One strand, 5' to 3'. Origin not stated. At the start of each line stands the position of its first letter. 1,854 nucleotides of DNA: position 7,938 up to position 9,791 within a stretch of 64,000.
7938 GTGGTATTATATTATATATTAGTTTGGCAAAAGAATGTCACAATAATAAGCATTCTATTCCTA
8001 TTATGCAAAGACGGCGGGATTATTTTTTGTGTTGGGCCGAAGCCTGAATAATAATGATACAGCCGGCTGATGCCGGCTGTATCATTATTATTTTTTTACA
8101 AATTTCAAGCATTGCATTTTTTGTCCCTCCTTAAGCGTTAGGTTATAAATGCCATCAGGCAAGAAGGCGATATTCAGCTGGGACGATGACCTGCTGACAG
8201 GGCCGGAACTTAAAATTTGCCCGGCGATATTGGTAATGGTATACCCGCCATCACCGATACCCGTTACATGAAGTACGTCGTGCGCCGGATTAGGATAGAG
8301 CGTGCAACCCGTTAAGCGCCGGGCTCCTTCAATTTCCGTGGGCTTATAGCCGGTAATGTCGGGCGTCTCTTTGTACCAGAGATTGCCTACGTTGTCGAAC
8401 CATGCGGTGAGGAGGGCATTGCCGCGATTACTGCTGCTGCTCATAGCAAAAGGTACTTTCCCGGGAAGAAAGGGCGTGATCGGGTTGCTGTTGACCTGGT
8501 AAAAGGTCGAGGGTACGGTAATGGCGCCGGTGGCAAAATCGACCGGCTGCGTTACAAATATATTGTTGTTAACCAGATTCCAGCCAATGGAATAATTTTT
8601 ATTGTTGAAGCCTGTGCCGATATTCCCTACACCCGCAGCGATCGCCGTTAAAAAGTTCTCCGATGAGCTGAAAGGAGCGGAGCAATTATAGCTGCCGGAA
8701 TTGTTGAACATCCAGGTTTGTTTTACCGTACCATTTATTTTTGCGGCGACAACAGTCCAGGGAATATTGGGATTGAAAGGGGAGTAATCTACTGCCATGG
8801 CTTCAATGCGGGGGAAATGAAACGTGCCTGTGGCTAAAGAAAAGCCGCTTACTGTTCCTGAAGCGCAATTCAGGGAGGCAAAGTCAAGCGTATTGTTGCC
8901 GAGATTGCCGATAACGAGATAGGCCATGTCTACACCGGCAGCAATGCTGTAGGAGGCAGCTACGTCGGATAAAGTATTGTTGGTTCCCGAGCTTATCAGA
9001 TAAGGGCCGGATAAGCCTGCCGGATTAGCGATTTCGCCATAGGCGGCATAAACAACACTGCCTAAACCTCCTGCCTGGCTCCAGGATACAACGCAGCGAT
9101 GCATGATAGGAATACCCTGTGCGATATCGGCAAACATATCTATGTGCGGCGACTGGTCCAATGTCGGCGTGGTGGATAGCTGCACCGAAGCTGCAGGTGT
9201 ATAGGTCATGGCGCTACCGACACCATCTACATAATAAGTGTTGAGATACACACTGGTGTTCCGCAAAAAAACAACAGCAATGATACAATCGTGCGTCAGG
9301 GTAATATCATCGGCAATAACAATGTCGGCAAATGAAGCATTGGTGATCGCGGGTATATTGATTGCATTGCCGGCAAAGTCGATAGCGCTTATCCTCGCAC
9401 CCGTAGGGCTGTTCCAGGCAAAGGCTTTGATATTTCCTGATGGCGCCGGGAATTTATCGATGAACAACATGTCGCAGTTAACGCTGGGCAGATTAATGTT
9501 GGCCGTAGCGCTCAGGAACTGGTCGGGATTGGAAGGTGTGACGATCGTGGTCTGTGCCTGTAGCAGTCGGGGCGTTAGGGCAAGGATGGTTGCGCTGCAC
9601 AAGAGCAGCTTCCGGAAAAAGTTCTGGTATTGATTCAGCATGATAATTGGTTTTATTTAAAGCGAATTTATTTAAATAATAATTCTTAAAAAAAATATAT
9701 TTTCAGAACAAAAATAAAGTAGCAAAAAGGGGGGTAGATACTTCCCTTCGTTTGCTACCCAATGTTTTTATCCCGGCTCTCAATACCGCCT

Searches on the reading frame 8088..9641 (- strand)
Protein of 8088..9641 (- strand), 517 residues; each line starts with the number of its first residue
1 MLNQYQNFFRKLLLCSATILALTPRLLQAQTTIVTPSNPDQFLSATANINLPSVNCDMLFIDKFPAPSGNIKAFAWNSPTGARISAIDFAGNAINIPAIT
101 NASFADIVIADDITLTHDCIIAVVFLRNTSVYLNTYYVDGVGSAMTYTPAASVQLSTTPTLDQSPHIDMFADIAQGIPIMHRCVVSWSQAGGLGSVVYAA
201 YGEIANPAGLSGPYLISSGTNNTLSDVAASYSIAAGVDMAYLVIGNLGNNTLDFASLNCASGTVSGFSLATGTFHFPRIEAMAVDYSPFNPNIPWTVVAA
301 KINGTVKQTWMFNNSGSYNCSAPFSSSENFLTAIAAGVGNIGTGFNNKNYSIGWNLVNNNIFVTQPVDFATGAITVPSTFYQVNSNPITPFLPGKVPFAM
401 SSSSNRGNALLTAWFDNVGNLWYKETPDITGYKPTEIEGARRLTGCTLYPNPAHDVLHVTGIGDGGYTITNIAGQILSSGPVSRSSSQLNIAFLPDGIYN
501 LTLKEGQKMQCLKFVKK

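Call 29: search_protein_families(library=pfam, proteins=[window:8088-9641:-], max_evalue=0.00001)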
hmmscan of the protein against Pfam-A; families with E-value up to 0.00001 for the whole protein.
window:8088-9641:- (517 aa): 1 family
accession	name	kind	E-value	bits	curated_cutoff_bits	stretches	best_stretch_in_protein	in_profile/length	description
PF18962.6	Por_Secre_tail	-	2.5e-08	34.5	27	1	448-513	1-72/75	Secretion system C-terminal sorting domain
